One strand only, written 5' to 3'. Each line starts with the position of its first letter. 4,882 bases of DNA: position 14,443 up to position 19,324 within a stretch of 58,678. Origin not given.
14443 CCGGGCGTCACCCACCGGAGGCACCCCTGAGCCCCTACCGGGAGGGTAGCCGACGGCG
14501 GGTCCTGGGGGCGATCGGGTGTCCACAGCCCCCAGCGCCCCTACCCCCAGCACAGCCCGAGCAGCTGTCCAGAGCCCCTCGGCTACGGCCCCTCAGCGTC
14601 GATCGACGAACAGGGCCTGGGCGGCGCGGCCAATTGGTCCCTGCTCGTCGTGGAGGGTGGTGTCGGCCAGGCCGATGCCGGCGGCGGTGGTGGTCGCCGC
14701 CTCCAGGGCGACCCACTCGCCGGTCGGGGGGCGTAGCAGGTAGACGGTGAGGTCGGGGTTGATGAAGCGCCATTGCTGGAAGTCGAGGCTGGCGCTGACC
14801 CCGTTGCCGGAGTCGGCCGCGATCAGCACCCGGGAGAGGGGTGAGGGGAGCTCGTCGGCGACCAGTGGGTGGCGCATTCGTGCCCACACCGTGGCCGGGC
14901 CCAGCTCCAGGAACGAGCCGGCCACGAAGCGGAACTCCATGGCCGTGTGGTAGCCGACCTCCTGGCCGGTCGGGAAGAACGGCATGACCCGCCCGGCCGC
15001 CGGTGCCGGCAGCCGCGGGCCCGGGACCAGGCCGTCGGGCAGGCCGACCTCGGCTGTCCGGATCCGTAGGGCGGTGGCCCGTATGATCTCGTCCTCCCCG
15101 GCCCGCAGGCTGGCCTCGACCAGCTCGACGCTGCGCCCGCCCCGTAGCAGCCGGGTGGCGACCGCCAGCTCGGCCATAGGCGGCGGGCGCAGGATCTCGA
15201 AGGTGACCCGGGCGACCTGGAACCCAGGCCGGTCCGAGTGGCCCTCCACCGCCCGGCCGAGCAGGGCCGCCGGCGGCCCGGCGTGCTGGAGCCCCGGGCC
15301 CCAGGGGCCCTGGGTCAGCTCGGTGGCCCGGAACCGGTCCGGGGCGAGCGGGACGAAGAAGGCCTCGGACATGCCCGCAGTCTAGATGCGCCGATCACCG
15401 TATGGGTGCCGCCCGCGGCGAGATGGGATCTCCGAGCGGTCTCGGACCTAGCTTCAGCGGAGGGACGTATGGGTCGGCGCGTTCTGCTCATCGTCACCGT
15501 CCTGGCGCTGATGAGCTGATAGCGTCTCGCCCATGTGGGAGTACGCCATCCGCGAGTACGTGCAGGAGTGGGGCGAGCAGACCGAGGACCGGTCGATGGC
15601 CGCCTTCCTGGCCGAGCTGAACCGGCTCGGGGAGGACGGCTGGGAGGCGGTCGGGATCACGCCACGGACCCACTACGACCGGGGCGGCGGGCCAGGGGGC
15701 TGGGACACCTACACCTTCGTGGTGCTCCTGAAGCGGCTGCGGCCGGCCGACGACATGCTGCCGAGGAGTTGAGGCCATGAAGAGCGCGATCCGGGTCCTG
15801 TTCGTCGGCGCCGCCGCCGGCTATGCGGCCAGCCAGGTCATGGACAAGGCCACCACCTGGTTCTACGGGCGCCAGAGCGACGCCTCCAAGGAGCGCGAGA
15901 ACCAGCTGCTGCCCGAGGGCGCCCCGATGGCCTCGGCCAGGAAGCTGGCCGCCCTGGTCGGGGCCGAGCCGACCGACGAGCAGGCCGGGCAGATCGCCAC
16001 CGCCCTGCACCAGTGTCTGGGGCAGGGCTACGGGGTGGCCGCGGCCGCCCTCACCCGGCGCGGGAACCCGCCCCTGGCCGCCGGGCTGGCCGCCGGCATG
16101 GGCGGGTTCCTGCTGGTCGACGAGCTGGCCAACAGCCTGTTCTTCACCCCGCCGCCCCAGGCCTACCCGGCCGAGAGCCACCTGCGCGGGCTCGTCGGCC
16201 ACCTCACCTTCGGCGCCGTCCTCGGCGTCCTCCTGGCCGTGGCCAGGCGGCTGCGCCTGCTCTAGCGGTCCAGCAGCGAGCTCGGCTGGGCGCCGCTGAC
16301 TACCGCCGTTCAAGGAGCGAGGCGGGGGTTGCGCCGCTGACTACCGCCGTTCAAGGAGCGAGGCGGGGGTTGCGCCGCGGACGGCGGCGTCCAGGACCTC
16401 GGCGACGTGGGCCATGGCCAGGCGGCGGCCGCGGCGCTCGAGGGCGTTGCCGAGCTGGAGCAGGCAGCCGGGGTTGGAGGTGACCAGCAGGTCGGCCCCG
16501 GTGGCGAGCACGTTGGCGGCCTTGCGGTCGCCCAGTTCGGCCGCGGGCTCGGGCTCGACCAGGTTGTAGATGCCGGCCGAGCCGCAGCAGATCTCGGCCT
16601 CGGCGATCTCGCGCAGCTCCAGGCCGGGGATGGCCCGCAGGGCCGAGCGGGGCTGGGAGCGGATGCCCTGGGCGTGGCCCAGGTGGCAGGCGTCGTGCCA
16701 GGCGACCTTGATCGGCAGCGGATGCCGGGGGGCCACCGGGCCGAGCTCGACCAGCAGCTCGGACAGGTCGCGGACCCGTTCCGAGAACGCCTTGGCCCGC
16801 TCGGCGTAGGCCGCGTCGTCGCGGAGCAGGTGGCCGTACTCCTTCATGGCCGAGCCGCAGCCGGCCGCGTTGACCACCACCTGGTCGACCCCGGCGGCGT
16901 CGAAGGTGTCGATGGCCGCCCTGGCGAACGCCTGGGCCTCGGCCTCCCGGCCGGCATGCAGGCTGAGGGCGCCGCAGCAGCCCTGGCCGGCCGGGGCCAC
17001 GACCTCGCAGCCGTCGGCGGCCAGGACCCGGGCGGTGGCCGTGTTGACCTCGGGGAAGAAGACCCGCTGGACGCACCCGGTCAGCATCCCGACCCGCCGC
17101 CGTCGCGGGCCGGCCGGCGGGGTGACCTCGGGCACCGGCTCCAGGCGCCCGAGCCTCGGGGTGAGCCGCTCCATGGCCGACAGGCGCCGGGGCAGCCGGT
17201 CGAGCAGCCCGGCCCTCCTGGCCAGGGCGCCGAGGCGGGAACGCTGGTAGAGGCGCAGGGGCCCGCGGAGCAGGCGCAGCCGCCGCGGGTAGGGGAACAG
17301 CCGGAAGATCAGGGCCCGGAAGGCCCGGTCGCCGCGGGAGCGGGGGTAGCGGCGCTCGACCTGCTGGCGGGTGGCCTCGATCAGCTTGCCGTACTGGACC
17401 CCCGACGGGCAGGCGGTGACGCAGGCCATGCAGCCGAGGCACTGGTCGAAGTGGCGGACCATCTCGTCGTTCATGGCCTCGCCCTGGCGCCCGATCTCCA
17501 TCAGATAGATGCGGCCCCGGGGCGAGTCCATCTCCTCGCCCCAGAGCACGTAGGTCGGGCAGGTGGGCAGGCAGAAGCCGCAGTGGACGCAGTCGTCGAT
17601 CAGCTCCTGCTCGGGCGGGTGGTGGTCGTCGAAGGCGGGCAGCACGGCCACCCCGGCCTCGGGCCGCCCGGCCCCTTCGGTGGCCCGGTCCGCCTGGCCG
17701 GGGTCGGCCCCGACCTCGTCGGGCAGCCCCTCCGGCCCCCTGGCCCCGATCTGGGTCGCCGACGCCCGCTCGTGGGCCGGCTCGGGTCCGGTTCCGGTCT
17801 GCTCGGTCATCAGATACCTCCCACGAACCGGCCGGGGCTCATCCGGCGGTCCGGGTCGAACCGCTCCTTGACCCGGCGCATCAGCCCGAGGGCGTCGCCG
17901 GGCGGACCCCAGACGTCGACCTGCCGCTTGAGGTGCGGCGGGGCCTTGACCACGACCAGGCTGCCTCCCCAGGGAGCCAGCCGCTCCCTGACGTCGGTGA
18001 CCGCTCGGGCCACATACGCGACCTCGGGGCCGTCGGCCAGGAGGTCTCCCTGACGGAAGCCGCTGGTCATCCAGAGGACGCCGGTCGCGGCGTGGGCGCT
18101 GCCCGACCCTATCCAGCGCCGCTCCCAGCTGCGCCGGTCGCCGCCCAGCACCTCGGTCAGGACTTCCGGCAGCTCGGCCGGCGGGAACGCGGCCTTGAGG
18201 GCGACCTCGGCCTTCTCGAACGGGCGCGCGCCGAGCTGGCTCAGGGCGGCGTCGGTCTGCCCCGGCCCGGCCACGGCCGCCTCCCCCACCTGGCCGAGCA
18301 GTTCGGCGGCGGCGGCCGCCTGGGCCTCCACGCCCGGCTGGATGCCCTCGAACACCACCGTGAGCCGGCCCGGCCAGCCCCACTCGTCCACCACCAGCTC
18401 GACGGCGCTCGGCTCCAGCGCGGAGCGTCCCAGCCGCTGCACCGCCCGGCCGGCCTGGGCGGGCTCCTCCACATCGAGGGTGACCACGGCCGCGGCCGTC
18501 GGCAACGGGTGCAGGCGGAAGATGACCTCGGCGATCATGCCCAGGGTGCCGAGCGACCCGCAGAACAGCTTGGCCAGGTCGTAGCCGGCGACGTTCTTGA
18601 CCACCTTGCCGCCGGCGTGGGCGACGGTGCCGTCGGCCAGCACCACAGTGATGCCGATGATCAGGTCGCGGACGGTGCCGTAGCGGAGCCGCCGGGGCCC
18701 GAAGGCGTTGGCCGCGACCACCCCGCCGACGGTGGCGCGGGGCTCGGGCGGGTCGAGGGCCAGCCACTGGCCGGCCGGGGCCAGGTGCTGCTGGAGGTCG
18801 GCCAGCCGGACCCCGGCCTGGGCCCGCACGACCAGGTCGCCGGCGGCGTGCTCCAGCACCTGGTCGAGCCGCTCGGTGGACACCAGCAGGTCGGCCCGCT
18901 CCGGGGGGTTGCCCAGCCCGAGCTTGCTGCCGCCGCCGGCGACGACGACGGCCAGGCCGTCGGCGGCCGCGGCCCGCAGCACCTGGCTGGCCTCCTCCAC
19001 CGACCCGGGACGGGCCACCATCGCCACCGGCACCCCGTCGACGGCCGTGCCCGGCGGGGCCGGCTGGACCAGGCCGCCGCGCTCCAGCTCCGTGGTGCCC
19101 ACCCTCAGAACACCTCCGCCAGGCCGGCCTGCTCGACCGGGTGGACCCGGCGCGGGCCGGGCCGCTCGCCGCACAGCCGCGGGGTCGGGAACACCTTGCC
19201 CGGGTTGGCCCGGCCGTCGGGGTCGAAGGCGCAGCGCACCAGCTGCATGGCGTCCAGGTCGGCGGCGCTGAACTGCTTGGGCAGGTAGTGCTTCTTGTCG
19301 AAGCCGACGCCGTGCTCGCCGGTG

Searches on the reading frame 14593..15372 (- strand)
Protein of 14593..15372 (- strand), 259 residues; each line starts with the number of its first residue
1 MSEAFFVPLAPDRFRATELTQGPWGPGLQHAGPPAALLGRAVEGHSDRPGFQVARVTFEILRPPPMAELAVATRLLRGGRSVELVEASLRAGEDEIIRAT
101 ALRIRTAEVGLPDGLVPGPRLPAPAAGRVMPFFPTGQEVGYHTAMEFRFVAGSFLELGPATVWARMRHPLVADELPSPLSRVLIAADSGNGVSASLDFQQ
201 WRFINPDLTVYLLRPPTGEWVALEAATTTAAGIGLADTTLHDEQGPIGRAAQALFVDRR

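Call 93: search_protein_families(library=pfam, proteins=[window:14593-15372:-], max_evalue=0.00001)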
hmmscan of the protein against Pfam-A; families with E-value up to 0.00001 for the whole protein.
window:14593-15372:- (259 aa): 2 families
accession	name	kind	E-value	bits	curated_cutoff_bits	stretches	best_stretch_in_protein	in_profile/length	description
PF20789.3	4HBT_3C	-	4.3e-23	82.5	24.1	1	126-256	3-140/140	Acyl-CoA thioesterase C-terminal domain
PF13622.12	4HBT_3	-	2.6e-17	63.3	24.3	1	21-103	2-82/83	Acyl-CoA thioesterase N-terminal domain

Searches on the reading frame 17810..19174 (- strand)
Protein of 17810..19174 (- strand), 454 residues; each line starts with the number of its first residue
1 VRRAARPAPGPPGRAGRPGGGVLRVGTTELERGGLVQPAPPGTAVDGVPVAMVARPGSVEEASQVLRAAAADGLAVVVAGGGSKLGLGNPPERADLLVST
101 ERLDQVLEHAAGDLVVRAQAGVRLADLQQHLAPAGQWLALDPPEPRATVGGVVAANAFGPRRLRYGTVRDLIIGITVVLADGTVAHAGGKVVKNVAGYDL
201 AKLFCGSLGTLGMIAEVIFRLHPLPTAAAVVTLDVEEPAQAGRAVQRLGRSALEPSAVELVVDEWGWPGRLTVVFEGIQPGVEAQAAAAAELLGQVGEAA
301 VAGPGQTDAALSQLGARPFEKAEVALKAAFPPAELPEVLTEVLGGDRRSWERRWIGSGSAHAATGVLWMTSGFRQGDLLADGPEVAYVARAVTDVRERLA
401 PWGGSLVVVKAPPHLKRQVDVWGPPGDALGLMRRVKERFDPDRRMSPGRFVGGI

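Call 92: search_protein_families(library=pfam, proteins=[window:17810-19174:-], max_evalue=0.00001)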
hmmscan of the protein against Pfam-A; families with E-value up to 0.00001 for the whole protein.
window:17810-19174:- (454 aa): 2 families
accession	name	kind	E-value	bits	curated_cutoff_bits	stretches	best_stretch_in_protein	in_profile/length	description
PF01565.28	FAD_binding_4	-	3.1e-33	114.8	26.4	1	51-187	2-138/139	FAD binding domain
PF02913.24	FAD-oxidase_C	-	4.1e-06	27.1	21.2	0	225-449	2-247/248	FAD linked oxidases, C-terminal domain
